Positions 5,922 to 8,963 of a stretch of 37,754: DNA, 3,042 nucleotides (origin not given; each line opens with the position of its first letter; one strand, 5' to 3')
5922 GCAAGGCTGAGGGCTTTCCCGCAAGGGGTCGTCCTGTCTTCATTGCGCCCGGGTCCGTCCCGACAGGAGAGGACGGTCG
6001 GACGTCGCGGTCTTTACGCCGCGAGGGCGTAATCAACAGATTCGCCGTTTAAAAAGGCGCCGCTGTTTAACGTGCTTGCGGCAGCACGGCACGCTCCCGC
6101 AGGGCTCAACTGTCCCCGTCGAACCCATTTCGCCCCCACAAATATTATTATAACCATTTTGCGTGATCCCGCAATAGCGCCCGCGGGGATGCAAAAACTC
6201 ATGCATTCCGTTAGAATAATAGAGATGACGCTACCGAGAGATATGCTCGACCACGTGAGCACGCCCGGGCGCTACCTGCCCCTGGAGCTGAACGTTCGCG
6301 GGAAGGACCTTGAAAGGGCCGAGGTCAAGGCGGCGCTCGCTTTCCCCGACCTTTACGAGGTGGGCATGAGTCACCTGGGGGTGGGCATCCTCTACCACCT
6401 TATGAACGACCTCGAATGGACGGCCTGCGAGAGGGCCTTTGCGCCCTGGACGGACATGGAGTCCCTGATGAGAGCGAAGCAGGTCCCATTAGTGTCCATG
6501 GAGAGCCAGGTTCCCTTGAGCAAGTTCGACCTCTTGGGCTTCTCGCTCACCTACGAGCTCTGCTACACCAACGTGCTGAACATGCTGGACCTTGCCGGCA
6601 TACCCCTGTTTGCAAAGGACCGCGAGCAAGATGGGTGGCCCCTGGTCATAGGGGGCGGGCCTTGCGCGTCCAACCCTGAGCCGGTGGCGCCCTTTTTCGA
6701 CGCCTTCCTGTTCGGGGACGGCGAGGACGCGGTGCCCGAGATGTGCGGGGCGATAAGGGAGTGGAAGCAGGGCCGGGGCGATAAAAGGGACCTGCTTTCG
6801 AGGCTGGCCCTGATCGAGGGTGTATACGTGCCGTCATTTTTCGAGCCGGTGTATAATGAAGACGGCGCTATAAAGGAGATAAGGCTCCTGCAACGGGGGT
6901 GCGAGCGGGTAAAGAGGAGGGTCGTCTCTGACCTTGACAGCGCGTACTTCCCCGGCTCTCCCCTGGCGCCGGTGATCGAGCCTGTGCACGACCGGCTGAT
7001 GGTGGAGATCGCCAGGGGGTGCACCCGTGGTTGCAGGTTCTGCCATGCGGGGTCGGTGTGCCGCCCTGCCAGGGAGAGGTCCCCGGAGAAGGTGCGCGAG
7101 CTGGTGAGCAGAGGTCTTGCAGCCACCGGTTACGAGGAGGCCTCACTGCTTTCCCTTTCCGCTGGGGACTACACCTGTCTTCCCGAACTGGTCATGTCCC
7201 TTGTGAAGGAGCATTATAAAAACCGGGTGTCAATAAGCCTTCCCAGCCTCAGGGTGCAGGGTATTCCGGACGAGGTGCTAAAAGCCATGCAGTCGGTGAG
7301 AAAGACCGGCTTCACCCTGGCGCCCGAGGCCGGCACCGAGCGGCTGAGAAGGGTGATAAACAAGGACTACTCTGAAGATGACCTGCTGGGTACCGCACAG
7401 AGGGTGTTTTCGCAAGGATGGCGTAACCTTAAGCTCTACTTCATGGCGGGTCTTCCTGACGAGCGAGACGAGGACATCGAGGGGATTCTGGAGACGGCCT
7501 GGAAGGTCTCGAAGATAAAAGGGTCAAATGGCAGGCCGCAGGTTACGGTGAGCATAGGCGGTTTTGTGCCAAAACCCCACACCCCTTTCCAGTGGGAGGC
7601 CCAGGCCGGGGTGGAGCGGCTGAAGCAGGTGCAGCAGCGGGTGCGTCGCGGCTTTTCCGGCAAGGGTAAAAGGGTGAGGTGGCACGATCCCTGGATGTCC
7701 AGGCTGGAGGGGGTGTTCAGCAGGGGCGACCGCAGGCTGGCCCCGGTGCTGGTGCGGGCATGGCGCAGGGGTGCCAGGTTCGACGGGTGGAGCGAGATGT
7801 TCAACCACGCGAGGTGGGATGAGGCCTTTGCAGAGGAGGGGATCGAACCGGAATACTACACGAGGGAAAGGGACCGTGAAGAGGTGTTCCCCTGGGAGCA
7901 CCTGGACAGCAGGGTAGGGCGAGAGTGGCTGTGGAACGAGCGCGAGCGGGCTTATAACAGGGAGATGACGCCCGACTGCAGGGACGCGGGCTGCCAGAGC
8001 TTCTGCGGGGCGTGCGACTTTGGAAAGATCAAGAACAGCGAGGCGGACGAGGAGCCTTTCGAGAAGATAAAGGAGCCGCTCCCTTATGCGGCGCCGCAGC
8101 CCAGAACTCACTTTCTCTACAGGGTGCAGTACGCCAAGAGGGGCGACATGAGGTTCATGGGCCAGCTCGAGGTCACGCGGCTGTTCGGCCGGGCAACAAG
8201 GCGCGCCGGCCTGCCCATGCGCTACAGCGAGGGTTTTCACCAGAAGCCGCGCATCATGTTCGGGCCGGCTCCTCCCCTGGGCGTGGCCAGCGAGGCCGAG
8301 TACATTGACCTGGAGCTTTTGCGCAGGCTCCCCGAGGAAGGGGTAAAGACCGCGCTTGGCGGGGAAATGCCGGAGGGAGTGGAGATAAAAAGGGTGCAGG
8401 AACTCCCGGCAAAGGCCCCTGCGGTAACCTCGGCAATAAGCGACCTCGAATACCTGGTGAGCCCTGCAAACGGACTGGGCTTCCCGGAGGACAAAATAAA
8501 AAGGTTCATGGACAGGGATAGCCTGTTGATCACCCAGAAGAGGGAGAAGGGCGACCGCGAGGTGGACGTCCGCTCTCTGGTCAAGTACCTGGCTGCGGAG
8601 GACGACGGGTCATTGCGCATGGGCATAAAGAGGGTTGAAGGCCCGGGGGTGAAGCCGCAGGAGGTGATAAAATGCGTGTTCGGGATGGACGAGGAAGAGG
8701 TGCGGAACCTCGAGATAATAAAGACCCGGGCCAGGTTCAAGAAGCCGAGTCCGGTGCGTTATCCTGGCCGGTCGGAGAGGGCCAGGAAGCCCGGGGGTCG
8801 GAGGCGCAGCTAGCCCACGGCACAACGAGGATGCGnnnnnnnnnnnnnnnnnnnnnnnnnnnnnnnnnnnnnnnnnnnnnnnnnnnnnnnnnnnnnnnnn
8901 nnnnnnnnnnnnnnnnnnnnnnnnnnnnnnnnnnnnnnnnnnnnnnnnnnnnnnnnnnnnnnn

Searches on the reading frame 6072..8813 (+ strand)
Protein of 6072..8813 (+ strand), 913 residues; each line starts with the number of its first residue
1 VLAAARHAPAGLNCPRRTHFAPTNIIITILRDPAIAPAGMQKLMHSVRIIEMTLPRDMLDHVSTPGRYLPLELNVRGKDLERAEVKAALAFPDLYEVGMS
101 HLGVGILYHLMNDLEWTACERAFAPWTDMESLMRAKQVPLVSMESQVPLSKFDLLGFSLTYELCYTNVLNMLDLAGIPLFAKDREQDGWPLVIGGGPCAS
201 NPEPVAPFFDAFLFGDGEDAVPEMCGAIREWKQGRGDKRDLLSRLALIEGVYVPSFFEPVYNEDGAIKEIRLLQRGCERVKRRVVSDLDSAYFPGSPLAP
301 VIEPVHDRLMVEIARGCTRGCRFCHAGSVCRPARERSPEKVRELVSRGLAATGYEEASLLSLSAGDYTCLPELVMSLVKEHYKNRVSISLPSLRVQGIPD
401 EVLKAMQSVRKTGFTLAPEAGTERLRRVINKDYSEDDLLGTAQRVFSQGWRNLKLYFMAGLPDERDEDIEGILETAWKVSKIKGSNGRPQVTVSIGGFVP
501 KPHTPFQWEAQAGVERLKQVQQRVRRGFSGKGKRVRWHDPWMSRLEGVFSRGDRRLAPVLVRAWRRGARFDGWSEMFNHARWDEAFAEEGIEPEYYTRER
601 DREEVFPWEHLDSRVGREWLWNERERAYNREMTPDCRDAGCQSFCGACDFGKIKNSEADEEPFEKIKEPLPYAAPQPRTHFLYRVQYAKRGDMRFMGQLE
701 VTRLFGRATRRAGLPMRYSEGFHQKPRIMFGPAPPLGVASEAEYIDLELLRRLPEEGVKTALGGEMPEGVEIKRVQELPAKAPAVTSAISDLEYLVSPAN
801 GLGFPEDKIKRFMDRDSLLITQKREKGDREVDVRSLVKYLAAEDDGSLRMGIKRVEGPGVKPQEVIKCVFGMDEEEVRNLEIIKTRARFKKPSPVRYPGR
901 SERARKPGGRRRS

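Call 64: search_protein_families(library=pfam, proteins=[window:6072-8813:+], max_evalue=0.00001)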
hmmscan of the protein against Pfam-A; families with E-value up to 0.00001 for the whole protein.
window:6072-8813:+ (913 aa): 3 families
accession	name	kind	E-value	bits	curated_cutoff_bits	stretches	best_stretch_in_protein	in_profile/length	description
PF19864.5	Radical_SAM_N2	-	7.8e-62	207.6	29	1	103-254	1-151/151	Radical SAM proteins, N-terminal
PF10105.14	DUF2344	-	2.8e-45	154.8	23.8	1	683-862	2-176/176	Uncharacterized protein conserved in bacteria (DUF2344)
PF04055.27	Radical_SAM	-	4.4e-21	76.2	29.5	1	311-475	1-165/166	Radical SAM superfamily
